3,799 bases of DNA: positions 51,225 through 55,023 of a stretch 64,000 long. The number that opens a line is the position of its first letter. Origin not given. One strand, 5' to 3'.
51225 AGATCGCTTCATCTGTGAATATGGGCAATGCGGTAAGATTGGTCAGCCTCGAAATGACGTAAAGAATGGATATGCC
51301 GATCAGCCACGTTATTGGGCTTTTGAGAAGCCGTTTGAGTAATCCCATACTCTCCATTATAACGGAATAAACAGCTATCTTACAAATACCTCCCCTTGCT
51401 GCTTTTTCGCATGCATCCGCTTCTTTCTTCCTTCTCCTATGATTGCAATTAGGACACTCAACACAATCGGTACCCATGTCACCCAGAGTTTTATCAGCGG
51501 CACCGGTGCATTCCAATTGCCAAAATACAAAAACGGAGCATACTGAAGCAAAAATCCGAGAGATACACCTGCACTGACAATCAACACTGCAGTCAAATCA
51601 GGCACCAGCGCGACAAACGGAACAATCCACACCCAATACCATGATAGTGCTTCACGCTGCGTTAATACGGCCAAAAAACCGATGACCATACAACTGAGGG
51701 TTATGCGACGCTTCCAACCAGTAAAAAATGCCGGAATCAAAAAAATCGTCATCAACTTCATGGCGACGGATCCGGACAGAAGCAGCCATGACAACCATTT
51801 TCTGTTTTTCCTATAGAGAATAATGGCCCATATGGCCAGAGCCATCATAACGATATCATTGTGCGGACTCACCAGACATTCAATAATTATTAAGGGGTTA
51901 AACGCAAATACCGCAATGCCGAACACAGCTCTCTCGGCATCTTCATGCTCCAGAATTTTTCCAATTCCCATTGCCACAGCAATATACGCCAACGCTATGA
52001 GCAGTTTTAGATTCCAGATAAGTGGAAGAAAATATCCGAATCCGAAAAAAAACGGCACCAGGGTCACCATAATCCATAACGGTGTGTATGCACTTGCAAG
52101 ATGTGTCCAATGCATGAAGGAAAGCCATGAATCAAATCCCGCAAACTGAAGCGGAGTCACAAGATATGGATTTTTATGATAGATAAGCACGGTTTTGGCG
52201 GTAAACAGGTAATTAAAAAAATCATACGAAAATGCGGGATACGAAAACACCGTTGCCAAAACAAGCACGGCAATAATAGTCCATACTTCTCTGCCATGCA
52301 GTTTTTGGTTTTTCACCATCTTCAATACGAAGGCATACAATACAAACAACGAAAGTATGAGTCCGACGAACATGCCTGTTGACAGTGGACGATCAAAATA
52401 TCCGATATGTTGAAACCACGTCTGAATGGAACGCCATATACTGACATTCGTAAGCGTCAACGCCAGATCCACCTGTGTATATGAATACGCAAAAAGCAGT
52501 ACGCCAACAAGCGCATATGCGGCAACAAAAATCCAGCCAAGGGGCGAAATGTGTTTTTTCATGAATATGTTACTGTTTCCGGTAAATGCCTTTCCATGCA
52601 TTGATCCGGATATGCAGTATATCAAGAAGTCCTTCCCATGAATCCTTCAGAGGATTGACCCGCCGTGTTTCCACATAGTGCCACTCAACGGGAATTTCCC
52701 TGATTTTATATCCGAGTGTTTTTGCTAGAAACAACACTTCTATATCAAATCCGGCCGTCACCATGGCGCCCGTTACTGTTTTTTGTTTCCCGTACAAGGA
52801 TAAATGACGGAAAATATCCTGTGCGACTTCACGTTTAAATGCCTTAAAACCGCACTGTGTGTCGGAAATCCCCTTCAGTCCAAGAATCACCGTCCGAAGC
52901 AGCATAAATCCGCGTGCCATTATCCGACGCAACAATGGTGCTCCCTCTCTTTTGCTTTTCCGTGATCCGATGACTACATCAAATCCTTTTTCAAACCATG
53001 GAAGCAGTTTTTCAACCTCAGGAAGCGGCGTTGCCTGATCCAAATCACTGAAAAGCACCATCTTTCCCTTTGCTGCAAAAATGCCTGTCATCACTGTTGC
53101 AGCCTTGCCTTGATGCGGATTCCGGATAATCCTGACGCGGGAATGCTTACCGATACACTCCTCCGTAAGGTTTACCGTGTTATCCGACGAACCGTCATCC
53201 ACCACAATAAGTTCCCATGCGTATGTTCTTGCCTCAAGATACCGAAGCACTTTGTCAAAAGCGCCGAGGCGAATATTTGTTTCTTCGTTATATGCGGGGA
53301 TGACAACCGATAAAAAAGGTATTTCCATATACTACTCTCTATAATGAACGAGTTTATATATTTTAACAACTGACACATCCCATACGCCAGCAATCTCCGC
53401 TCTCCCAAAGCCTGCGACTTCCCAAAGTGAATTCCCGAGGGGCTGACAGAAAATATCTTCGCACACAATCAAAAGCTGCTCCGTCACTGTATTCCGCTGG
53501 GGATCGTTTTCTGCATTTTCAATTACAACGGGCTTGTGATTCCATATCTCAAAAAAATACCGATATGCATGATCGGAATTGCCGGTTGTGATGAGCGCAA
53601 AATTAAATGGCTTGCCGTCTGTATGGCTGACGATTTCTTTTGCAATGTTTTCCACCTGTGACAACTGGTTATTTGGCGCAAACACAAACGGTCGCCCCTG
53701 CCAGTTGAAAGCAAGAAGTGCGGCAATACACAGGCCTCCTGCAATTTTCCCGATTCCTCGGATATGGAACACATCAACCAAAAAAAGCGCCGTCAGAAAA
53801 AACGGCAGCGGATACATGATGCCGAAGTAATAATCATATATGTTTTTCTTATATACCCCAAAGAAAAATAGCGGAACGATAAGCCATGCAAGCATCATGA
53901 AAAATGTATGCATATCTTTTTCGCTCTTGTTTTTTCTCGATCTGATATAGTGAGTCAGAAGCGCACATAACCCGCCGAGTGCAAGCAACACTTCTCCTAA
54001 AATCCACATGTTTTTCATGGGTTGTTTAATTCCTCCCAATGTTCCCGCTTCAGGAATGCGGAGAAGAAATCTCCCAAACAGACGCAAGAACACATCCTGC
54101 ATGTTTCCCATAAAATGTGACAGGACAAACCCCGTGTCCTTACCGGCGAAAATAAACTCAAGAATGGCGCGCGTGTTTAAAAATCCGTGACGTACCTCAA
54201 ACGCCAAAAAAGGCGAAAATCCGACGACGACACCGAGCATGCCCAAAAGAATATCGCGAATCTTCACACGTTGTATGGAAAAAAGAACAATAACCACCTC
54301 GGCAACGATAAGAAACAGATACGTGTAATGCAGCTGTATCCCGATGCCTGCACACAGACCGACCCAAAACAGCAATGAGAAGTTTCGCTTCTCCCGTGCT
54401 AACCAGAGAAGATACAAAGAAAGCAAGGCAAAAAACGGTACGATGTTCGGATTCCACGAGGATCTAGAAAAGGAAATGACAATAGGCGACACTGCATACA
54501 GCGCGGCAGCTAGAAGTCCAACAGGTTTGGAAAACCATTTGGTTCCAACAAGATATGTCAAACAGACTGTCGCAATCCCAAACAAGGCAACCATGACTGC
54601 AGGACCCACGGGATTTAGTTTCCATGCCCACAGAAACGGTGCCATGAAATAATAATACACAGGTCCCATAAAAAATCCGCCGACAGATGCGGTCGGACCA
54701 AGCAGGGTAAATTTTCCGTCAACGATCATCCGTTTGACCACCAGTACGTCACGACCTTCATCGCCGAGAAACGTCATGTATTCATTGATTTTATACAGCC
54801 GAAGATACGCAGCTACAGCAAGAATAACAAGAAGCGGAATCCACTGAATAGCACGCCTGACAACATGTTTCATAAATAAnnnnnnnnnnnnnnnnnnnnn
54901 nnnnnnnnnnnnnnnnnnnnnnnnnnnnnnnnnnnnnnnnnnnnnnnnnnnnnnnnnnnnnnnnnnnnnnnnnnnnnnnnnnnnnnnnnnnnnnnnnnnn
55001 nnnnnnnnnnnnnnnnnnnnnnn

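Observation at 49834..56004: Two complete Gtr-like three-component modules in series, one with a Dpm1-GtrA gene fusion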

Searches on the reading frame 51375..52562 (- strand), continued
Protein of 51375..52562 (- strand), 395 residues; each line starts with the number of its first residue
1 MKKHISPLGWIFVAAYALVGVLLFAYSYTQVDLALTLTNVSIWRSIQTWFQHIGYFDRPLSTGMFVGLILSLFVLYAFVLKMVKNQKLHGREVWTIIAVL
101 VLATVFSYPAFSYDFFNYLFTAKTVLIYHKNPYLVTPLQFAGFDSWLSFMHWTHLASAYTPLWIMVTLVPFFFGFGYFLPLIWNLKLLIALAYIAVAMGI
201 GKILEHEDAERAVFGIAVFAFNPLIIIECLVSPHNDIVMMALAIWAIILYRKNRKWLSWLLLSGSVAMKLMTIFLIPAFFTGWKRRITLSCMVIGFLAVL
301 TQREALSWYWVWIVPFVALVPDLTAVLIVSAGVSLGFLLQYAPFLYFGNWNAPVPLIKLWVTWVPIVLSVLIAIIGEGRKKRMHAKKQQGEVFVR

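Call 29: find_encoding_contigs(protein=P0001, flank=10000, max_places=2)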
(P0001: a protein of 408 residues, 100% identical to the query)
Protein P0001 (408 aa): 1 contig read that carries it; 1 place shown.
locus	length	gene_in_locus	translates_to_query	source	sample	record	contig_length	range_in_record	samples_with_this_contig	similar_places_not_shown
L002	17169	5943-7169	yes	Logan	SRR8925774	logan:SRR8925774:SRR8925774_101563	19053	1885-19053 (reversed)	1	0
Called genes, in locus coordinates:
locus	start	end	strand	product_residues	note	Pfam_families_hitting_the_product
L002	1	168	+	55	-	?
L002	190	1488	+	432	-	PF03446:NAD_binding_2 (faint), PF03721:UDPG_MGDP_dh_N, PF03807:F420_oxidored (faint), PF00984:UDPG_MGDP_dh, PF03720:UDPG_MGDP_dh_C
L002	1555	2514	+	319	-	PF01370:Epimerase, PF02719:Polysacc_synt_2, PF04321:RmlD_sub_bind, PF16363:GDP_Man_Dehyd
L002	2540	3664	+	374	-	PF00535:Glycos_transf_2, PF04138:GtrA_DPMS_TM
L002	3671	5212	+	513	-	PF13231:PMT_2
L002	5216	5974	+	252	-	PF00535:Glycos_transf_2, PF13641:Glyco_tranf_2_3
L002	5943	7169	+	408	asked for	PF26314:MptA_B_family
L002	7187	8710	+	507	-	PF13231:PMT_2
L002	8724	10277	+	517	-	-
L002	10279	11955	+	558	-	PF10131:PTPS_related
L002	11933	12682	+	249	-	PF00535:Glycos_transf_2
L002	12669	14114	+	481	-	PF01943:Polysacc_synt, PF13440:Polysacc_synt_3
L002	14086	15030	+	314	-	PF00535:Glycos_transf_2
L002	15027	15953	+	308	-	PF00535:Glycos_transf_2, PF13641:Glyco_tranf_2_3, PF13632:Glyco_trans_2_3 (faint)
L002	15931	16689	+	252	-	PF00535:Glycos_transf_2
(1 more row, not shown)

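Call 36: find_encoding_contigs(protein=P0059, flank=7000, max_places=1)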
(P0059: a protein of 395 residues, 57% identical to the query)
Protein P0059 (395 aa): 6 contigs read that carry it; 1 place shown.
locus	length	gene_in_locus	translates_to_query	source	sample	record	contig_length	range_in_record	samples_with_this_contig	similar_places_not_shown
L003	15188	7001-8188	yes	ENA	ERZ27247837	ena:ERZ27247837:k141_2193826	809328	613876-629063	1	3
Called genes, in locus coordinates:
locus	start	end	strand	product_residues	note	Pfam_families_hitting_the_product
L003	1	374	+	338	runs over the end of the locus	PF01073:3Beta_HSD, PF01370:Epimerase, PF02719:Polysacc_synt_2, PF04321:RmlD_sub_bind, PF07993:NAD_binding_4, PF16363:GDP_Man_Dehyd, PF13460:NAD_binding_10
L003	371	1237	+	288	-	PF01370:Epimerase, PF04321:RmlD_sub_bind, PF16363:GDP_Man_Dehyd (weak), PF02719:Polysacc_synt_2 (weak)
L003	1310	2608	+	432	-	PF03446:NAD_binding_2 (faint), PF03721:UDPG_MGDP_dh_N, PF03807:F420_oxidored (faint), PF00984:UDPG_MGDP_dh, PF03720:UDPG_MGDP_dh_C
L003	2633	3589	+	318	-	PF01073:3Beta_HSD (faint), PF01370:Epimerase, PF02719:Polysacc_synt_2, PF04321:RmlD_sub_bind, PF16363:GDP_Man_Dehyd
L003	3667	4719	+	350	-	PF00535:Glycos_transf_2, PF04138:GtrA_DPMS_TM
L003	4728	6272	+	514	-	PF13231:PMT_2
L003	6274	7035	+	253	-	PF00535:Glycos_transf_2, PF10111:Glyco_tranf_2_2 (weak)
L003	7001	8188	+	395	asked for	PF26314:MptA_B_family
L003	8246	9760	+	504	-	PF13231:PMT_2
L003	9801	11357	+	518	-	-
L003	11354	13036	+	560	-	PF10131:PTPS_related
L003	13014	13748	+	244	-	PF00535:Glycos_transf_2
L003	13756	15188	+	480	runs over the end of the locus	PF01943:Polysacc_synt, PF13440:Polysacc_synt_3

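Call 37: find_encoding_contigs(protein=P0096, flank=7000, max_places=1)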
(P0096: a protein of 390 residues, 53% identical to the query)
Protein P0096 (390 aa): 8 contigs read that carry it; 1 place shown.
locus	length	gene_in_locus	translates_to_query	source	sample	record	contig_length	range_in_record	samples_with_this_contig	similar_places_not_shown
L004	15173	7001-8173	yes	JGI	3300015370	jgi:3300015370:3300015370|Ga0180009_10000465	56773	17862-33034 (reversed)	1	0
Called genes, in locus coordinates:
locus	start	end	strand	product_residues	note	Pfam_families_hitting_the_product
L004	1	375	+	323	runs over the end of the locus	PF01073:3Beta_HSD, PF01370:Epimerase, PF02719:Polysacc_synt_2, PF04321:RmlD_sub_bind, PF07993:NAD_binding_4, PF13460:NAD_binding_10, PF16363:GDP_Man_Dehyd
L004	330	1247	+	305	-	PF02719:Polysacc_synt_2 (weak), PF01370:Epimerase, PF04321:RmlD_sub_bind, PF01073:3Beta_HSD (weak), PF16363:GDP_Man_Dehyd (weak), PF07993:NAD_binding_4 (weak)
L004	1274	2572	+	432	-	PF03446:NAD_binding_2 (faint), PF03721:UDPG_MGDP_dh_N, PF00984:UDPG_MGDP_dh, PF03720:UDPG_MGDP_dh_C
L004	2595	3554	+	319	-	PF01073:3Beta_HSD (weak), PF01370:Epimerase, PF02719:Polysacc_synt_2, PF04321:RmlD_sub_bind, PF07993:NAD_binding_4 (faint), PF16363:GDP_Man_Dehyd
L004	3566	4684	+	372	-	PF00535:Glycos_transf_2, PF04138:GtrA_DPMS_TM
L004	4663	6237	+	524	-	PF13231:PMT_2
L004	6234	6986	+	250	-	PF00535:Glycos_transf_2, PF10111:Glyco_tranf_2_2, PF13641:Glyco_tranf_2_3 (weak)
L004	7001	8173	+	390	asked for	PF26314:MptA_B_family, PF09594:GT87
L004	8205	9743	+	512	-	PF02366:PMT (weak), PF13231:PMT_2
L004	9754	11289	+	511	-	-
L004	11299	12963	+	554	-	PF09586:YfhO (faint), PF10131:PTPS_related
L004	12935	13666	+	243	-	PF00535:Glycos_transf_2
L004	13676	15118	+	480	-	PF01943:Polysacc_synt, PF13440:Polysacc_synt_3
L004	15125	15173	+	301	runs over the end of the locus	PF00535:Glycos_transf_2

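Call 41: search_protein_representatives(alignment_id=A1)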
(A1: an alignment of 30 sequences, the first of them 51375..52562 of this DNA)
Query: 30 sequences, 389 profile positions. Proteins with E-value up to 0.001 (for the whole library): 7404; up to 1e-10: 3065; up to 1e-30: 401. The best 150 are listed.
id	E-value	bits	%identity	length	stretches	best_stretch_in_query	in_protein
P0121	2.5e-149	514.0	-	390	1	8-378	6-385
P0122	7.5e-123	426.8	-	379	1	10-377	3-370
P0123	8.6e-117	406.9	-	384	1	6-377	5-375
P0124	5.3e-114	397.7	-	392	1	11-383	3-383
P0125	4.3e-112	391.4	-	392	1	12-379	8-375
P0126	1.7e-111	389.5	-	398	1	8-383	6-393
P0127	1.6e-110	386.3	-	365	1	8-283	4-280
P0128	9.4e-108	377.1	-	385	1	6-372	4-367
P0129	2.7e-106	372.3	-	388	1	13-367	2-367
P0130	4.8e-104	364.9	-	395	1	7-380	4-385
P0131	7.4e-103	361.0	-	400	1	9-380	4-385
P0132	2.8e-98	345.9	-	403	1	9-383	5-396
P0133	2.2e-97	343.0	-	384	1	7-376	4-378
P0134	6.8e-97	341.4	-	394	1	10-380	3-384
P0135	2.6e-96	339.5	-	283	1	116-383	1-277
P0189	2.8e-71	257.0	-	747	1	15-372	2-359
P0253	3.7e-57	210.5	-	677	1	12-383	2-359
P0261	5.5e-55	203.4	-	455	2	13-287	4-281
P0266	1.4e-53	198.8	-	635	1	13-342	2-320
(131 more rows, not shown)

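Call 42: search_protein_families(library=pfam, proteins=[P0189, P0253, P0266, P0261], max_evalue=0.01)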
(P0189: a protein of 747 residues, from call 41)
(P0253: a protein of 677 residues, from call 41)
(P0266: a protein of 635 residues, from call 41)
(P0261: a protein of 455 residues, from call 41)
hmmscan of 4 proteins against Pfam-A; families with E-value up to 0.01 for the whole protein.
P0189 (747 aa): 2 families
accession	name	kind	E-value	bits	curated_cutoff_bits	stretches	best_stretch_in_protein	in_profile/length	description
PF13231.12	PMT_2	-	1.3e-07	32.4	26.1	1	448-595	1-150/160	Dolichyl-phosphate-mannose-protein mannosyltransferase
PF02366.24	PMT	-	0.00014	21.9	22.7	1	470-585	88-208/245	Dolichyl-phosphate-mannose-protein mannosyltransferase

P0253 (677 aa): 0 families

P0266 (635 aa): 0 families

P0261 (455 aa): 0 families

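Call 54: find_related_loci(query=A1, collection=genome_contigs, flank=7000)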
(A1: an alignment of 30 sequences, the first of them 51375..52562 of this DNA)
Query A1 (395 aa) in genome_contigs; peptide patterns used: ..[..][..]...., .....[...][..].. (x = any residue, [..] = any of these).
237 stretches matched a pattern; 170 encode a relative of the query (tblastn E <= 1e-3); the best 80 are kept; 80 distinct loci.
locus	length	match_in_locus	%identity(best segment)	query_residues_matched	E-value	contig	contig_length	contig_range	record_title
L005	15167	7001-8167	78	1-389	0e+0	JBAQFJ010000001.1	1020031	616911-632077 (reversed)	MAG: Microgenomates group bacterium isolate MFD12003_ilm_asm_bin4 k127_26405, whole genome shotgun sequence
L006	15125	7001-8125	64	1-375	1e-154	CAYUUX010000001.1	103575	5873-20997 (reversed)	MAG TPA_asm: uncultured Gammaproteobacteria bacterium isolate binchicken_co22_244 genome assembly, contig: NODE_190_leng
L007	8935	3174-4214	64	16-362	2e-145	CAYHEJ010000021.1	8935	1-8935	MAG TPA_asm: uncultured Gammaproteobacteria bacterium isolate ERP119705_co10_156 genome assembly, contig: NODE_6288_leng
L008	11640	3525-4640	57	10-381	4e-145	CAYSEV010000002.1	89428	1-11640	MAG TPA_asm: uncultured Gammaproteobacteria bacterium isolate SRP342105_co1_249 genome assembly, contig: NODE_305_length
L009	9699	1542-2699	57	1-384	2e-144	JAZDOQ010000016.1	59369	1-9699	MAG: Candidatus Gottesmanbacteria bacterium isolate MEGAHIT-group-0.784 k141_2556453, whole genome shotgun sequence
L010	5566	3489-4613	55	18-391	7e-140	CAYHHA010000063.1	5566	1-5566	MAG TPA_asm: uncultured Gammaproteobacteria bacterium isolate ERP119702_co3_129 genome assembly, contig: NODE_12544_leng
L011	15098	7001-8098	56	27-392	2e-133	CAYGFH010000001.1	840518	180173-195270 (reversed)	MAG TPA_asm: uncultured Gammaproteobacteria bacterium isolate ERP113451_co1_294 genome assembly, contig: NODE_1_length_8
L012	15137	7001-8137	55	1-375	3e-133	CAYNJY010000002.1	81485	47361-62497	MAG TPA_asm: uncultured Gammaproteobacteria bacterium isolate ERP125453_co1_527 genome assembly, contig: NODE_155_length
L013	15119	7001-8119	56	11-382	3e-131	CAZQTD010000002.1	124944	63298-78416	MAG TPA_asm: uncultured Gammaproteobacteria bacterium isolate binchicken_co58_20 genome assembly, contig: NODE_114_lengt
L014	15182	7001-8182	50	1-395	7e-130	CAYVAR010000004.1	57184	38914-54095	MAG TPA_asm: uncultured Gammaproteobacteria bacterium isolate binchicken_co110_1166 genome assembly, contig: NODE_1357_l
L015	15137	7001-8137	53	9-382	1e-128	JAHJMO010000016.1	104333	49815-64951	MAG: Patescibacteria group bacterium isolate Old_saline.mb.45 Old_saline.mb.45_k141_431564, whole genome shotgun sequenc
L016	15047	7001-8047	57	13-361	5e-128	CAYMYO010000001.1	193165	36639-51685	MAG TPA_asm: uncultured Gammaproteobacteria bacterium isolate SRP302447_co1_58 genome assembly, contig: NODE_264_length_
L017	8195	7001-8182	52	1-394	3e-123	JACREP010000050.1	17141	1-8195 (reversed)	MAG: Candidatus Gottesmanbacteria bacterium isolate NC_groundwater_1702_Pr3_B-0.1um_50_12 SR-2_scaffold_141_1231513, who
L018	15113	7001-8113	52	13-382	8e-123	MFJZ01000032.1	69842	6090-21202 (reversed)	MAG: Candidatus Gottesmanbacteria bacterium RIFCSPLOWO2_01_FULL_49_10 rifcsplowo2_01_scaffold_3078, whole genome shotgun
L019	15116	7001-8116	53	15-389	9e-122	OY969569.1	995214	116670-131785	MAG: Candidatus Gottesmanbacteria bacterium isolate MFD03899.bin.c.1 genome assembly, chromosome: 1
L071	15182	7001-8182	40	1-388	2e-77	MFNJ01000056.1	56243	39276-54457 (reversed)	MAG: Candidatus Levybacteria bacterium RIFCSPHIGHO2_01_FULL_36_15 rifcsphigho2_01_scaffold_899, whole genome shotgun seq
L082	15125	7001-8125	36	18-388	3e-70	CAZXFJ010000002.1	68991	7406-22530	MAG TPA_asm: uncultured Gammaproteobacteria bacterium isolate SRP292972_co1_15 genome assembly, contig: NODE_304_length_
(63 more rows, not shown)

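Call 59: search_protein_families(library=pfam, proteins=[L071:87-1526:+, L071:2266-3258:+, L071:3574-4134:+, L071:4206-4790:+, L071:4787-6124:+, L082:4704-6191:+, L082:3735-4631:-, L082:2564-3715:-, L082:1510-2571:+, L082:968-1513:+], max_evalue=0.001)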
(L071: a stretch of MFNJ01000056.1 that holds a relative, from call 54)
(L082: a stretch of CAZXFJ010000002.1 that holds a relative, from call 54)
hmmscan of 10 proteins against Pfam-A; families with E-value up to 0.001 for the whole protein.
L071:87-1526:+ (479 aa): 5 families
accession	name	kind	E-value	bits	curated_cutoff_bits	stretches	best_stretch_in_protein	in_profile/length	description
PF05362.19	Lon_C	-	1e-92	309.8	21.1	1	252-454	2-204/205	Lon protease (S16) C-terminal proteolytic domain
PF00004.35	AAA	-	5e-26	92.1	21.2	1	34-173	1-128/131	ATPase family associated with various cellular activities (AAA)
PF22667.2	Lon_lid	-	9.8e-24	83.2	27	1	195-249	1-56/57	Lon protease AAA+ ATPase lid domain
PF07728.20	AAA_5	-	2.1e-08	34.7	22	1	34-168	2-139/139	AAA domain (dynein-related subfamily)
PF13541.12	ChlI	-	1.8e-07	31.5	27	1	295-422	1-121/121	Subunit ChlI of Mg-chelatase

L071:2266-3258:+ (330 aa): 3 families
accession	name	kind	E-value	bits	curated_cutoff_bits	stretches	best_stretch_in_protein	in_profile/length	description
PF05598.16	DUF772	-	6.7e-23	80.9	23.1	1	54-126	1-73/74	Transposase domain (DUF772)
PF01609.27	DDE_Tnp_1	-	9.8e-11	42.2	23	1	143-271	8-115/200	Transposase DDE domain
PF13612.12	DDE_Tnp_1_3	-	7.8e-07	29.6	27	1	181-276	30-125/155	Transposase DDE domain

L071:3574-4134:+ (186 aa): 0 families

L071:4206-4790:+ (194 aa): 0 families

L071:4787-6124:+ (445 aa): 1 family
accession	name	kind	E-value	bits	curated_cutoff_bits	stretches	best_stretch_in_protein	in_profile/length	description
PF00932.25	LTD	-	4.7e-12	46.7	34.3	1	160-275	4-104/109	Lamin Tail Domain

L082:4704-6191:+ (495 aa): 2 families
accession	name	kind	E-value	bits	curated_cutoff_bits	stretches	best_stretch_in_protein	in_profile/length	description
PF00206.25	Lyase_1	-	1e-26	94.6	27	1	49-327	30-304/312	Lyase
PF10397.14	ADSL_C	-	2.1e-11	44.4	32.7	1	403-482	4-77/79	Adenylosuccinate lyase C-terminus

L082:3735-4631:- (298 aa): 3 families
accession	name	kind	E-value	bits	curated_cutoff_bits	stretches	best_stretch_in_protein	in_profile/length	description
PF17773.7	UPF0176_N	-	1.1e-27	96.6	26.2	1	3-93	2-92/92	UPF0176 acylphosphatase like domain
PF12368.13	Rhodanese_C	-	5.1e-16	59.2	26.9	1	215-285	1-66/66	Rhodanase C-terminal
PF00581.25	Rhodanese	-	2.7e-09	37.8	22.2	1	111-206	1-100/102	Rhodanese-like domain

L082:2564-3715:- (383 aa): 3 families
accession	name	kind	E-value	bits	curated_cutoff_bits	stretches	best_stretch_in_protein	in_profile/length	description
PF02222.28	ATP-grasp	-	9.1e-42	143.2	27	1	110-285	2-179/179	ATP-grasp domain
PF22660.2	RS_preATP-grasp-like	-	8.7e-09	36.1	27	1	8-102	3-98/98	Ribonucleotide synthetase preATP-grasp domain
PF17769.7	PurK_C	-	2.3e-07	30.9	22.6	1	312-370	3-55/56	Phosphoribosylaminoimidazole carboxylase C-terminal domain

L082:1510-2571:+ (353 aa): 1 family
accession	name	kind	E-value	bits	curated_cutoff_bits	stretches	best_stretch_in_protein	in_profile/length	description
PF06224.18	AlkZ-like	-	1.1e-53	183.4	25.9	1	28-345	1-329/329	DNA glycosylase AlkZ-like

L082:968-1513:+ (181 aa): 1 family
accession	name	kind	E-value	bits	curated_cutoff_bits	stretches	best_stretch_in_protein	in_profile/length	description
PF03167.25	UDG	-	2.2e-32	112.5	24.3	1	31-171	2-137/141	Uracil DNA glycosylase superfamily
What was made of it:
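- In nine loci the triad has no flippase gene nearby (call 59).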

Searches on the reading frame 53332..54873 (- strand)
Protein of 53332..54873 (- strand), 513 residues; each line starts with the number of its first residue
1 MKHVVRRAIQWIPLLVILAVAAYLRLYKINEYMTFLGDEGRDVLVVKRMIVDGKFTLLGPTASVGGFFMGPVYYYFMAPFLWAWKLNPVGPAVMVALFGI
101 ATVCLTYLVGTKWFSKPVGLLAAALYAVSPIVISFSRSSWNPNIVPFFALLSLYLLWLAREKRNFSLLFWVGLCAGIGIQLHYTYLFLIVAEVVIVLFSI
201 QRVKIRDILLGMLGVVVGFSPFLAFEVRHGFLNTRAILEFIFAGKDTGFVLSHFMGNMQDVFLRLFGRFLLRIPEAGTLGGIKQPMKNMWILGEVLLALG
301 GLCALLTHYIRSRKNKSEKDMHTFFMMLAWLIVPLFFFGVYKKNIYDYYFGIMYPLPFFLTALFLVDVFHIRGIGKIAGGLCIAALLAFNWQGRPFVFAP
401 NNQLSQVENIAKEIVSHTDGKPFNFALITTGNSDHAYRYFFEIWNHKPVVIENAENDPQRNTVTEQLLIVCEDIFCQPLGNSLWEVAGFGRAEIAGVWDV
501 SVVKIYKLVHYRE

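Call 6: search_protein_families(library=pfam, proteins=[window:53332-54873:-], max_evalue=0.01)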
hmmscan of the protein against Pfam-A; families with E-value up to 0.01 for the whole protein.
window:53332-54873:- (513 aa): 2 families
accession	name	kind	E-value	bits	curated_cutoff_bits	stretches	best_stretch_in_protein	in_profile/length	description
PF13231.12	PMT_2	-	8.5e-12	46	26.1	1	71-224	4-159/160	Dolichyl-phosphate-mannose-protein mannosyltransferase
PF02366.24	PMT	-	7.2e-05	22.9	22.7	1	89-198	83-198/245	Dolichyl-phosphate-mannose-protein mannosyltransferase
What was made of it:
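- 53332..54873 (-): PMT_2/ArnT-like GT-C glycosyltransferase (513 aa), partner of the fused synthase. PF13231 scores 46 bits against a cutoff of 26.1, and PF02366 also matches (call 6).
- PF13231 and PF02366 (PMT) match the 53332 protein (call 6).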

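Call 8: search_protein_families(library=ncbifam, proteins=[window:53332-54873:-], max_evalue=0.01)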
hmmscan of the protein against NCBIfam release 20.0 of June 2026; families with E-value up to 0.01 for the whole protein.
window:53332-54873:- (513 aa): 2 families
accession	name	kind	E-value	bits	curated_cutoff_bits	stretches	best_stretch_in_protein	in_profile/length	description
TIGR03663.1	TIGR03663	subfamily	4.3e-06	26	126.25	1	13-191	3-172/435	flippase activity-associated protein Agl23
NF009784.2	PRK13279.1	equivalog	0.0033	16.1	567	1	305-362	274-330/539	lipid IV(A) 4-amino-4-deoxy-L-arabinosyltransferase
